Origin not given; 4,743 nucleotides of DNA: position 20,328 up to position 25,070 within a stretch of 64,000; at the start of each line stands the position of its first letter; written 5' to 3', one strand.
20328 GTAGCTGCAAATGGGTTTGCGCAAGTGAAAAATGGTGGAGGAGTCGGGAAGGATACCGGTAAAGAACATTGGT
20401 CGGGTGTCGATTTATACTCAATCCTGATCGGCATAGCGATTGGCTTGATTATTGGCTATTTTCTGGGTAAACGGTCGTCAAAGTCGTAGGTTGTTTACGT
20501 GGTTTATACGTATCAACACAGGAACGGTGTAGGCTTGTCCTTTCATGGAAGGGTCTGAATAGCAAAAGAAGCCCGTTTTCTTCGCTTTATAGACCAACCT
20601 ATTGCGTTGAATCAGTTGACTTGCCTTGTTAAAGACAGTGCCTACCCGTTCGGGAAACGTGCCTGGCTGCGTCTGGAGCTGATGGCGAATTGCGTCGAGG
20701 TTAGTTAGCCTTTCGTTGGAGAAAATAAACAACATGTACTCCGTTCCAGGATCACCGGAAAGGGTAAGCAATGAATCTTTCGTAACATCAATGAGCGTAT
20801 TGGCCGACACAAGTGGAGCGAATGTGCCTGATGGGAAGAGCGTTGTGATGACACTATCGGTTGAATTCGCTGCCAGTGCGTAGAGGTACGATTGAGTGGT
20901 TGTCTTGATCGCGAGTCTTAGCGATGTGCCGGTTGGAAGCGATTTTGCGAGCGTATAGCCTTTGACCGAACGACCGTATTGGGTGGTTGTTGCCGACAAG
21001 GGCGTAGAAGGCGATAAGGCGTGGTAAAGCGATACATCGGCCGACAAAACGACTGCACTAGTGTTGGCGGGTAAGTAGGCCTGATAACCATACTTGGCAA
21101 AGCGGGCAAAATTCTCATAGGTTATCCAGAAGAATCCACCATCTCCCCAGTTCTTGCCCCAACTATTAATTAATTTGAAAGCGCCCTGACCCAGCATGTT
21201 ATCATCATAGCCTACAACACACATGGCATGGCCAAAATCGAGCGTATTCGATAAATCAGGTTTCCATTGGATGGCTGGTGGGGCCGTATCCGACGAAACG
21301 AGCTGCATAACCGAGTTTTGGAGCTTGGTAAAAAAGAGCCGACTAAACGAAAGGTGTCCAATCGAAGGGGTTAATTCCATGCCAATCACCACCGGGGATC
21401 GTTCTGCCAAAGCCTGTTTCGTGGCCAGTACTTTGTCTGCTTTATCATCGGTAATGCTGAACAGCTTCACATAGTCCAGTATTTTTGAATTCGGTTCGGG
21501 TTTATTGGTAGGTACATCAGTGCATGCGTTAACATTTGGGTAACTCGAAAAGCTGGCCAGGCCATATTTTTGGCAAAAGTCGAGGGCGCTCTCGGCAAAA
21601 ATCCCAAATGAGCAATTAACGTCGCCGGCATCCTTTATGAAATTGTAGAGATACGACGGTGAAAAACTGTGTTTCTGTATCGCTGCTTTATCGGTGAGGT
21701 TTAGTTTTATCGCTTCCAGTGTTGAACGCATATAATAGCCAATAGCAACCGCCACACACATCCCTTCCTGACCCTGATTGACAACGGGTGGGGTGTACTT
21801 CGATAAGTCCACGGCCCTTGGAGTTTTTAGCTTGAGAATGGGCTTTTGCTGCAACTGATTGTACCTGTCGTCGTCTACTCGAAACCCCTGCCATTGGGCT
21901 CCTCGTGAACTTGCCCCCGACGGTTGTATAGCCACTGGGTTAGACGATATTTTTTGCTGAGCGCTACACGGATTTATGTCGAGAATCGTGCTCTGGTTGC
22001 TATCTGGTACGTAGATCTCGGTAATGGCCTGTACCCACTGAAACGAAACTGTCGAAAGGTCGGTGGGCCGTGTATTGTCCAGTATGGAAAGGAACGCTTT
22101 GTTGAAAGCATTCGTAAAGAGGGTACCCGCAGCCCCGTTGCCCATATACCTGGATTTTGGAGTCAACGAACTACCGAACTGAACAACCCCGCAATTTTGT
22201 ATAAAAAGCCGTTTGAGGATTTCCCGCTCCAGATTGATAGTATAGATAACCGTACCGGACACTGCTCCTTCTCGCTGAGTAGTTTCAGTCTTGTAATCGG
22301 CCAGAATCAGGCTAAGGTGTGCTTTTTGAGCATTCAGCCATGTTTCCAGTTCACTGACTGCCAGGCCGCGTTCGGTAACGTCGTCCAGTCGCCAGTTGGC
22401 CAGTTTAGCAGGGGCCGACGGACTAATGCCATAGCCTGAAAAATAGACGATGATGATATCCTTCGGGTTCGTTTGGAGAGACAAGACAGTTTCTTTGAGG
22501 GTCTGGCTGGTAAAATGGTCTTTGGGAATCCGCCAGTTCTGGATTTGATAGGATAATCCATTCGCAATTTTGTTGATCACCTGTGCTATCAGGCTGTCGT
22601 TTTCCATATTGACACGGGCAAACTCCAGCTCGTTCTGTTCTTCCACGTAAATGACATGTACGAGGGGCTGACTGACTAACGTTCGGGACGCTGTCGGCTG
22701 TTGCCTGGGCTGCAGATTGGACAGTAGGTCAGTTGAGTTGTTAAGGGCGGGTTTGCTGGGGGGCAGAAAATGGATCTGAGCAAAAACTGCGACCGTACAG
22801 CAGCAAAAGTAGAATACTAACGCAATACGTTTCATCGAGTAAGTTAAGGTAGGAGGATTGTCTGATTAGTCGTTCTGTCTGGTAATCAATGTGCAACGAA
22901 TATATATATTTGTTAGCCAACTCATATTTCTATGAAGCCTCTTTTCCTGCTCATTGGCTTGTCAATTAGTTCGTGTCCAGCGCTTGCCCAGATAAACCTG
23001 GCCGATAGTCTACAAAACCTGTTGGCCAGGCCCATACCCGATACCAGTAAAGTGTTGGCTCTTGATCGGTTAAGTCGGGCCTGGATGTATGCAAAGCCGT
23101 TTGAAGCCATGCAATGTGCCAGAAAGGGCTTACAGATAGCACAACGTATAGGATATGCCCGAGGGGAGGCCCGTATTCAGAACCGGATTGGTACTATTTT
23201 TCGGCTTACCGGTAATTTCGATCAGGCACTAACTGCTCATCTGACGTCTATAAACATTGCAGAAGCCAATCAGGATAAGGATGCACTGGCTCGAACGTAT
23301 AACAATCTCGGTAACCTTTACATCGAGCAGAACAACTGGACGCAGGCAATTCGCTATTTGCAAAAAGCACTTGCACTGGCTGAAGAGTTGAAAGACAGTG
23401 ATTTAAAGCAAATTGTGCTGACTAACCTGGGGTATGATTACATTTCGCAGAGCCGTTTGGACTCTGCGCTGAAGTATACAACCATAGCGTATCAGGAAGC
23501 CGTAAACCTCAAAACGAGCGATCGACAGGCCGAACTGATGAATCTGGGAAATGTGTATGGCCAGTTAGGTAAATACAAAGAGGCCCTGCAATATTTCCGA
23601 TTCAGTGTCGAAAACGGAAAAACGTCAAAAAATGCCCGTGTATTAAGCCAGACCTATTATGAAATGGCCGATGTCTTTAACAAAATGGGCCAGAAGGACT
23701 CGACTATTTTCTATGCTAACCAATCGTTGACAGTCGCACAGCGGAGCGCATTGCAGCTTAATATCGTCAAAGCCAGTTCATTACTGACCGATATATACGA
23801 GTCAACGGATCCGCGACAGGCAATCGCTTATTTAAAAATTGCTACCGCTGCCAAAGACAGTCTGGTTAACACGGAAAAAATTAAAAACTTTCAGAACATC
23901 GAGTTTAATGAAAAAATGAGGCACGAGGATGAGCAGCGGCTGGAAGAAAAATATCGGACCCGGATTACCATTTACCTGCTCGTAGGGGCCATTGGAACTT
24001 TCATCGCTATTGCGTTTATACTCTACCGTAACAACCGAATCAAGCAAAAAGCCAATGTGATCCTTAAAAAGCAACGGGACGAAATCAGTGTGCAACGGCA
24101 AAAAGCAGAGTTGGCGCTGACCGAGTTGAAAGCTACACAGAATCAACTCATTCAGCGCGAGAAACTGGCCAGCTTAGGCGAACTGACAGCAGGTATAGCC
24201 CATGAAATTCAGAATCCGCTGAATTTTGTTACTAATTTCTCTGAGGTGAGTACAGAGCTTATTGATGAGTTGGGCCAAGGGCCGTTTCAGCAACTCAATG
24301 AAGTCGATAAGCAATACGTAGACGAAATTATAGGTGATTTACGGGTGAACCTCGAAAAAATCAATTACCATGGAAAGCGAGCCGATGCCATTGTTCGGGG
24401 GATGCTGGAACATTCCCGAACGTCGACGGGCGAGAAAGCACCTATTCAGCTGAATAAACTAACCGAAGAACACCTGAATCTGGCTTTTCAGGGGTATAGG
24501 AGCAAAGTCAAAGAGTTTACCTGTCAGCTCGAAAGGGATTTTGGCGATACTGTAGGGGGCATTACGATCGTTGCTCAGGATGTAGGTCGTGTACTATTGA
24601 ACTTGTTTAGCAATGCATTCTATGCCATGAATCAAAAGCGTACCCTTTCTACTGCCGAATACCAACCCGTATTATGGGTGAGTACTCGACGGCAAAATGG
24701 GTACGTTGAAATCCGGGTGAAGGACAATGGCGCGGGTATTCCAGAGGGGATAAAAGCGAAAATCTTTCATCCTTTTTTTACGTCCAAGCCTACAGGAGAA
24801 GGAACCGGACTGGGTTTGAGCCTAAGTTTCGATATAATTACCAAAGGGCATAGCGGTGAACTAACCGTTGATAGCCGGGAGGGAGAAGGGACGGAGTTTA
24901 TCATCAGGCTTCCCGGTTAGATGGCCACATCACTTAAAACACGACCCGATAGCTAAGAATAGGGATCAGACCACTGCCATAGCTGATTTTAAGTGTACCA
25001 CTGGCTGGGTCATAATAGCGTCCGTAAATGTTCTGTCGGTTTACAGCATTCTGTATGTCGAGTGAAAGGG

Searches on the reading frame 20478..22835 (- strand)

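Call 6: search_protein_families(library=pfam, proteins=[window:20478-22835:-], max_evalue=0.01)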
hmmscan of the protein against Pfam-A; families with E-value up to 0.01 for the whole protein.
window:20478-22835:- (785 aa): 3 families
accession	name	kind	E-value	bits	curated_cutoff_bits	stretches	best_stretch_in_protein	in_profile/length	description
PF00112.29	Peptidase_C1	-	5.8e-10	40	20.7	1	532-574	164-205/220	Papain family cysteine protease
PF03051.21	Peptidase_C1_2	-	3.6e-06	26.5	22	1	535-586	360-409/438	Peptidase C1-like family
PF14326.11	DUF4384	-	0.00017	22.1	27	1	633-708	2-80/81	Domain of unknown function (DUF4384)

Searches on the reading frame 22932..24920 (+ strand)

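Call 6: search_protein_families(library=pfam, proteins=[window:22932-24920:+], max_evalue=0.01)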
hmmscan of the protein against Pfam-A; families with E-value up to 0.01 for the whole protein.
window:22932-24920:+ (662 aa): 18 families
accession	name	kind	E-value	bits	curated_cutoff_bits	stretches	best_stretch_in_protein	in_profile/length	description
PF13424.12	TPR_12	-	8.3e-26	90.4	30.1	3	119-182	2-67/77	Tetratricopeptide repeat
PF00515.34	TPR_1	-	3.9e-23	80.7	27.8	2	120-151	1-32/34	Tetratricopeptide repeat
PF02518.31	HATPase_c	-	1.1e-21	77.8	26.4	1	549-661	4-108/111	Histidine kinase-, DNA gyrase B-, and HSP90-like ATPase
PF13374.12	TPR_10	-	1.5e-15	57.1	27.5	2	119-153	1-35/42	Tetratricopeptide repeat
PF07719.23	TPR_2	-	2.3e-15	55.8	27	2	120-151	1-32/34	Tetratricopeptide repeat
PF13176.12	TPR_7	-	1.6e-14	53.1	27.9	1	123-155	2-34/36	Tetratricopeptide repeat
PF13181.12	TPR_8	-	6.6e-13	48.2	25.7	2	120-151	1-32/34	Tetratricopeptide repeat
PF00512.31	HisKA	-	2.4e-07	31.1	26.9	1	415-496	2-62/66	His Kinase A (phospho-acceptor) domain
PF17874.7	TPR_MalT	-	3.3e-06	27.1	45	1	59-182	20-144/336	MalT-like TPR region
PF13174.12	TPR_6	-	4.9e-06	27.3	26.3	0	126-147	6-27/33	Tetratricopeptide repeat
PF13432.12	TPR_16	-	6e-06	27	32.7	0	125-181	2-52/65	Tetratricopeptide repeat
PF13428.12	TPR_14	-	4.7e-05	24.1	23.5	0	123-150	4-31/44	Tetratricopeptide repeat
PF13371.12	TPR_9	-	7.4e-05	23.1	35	0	122-157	31-66/73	Tetratricopeptide repeat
PF13414.12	TPR_11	-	0.00016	21.8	26.8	0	127-149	1-23/42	TPR repeat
PF10516.15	SHNi-TPR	-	0.00021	21.2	21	1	122-155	3-36/38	SHNi-TPR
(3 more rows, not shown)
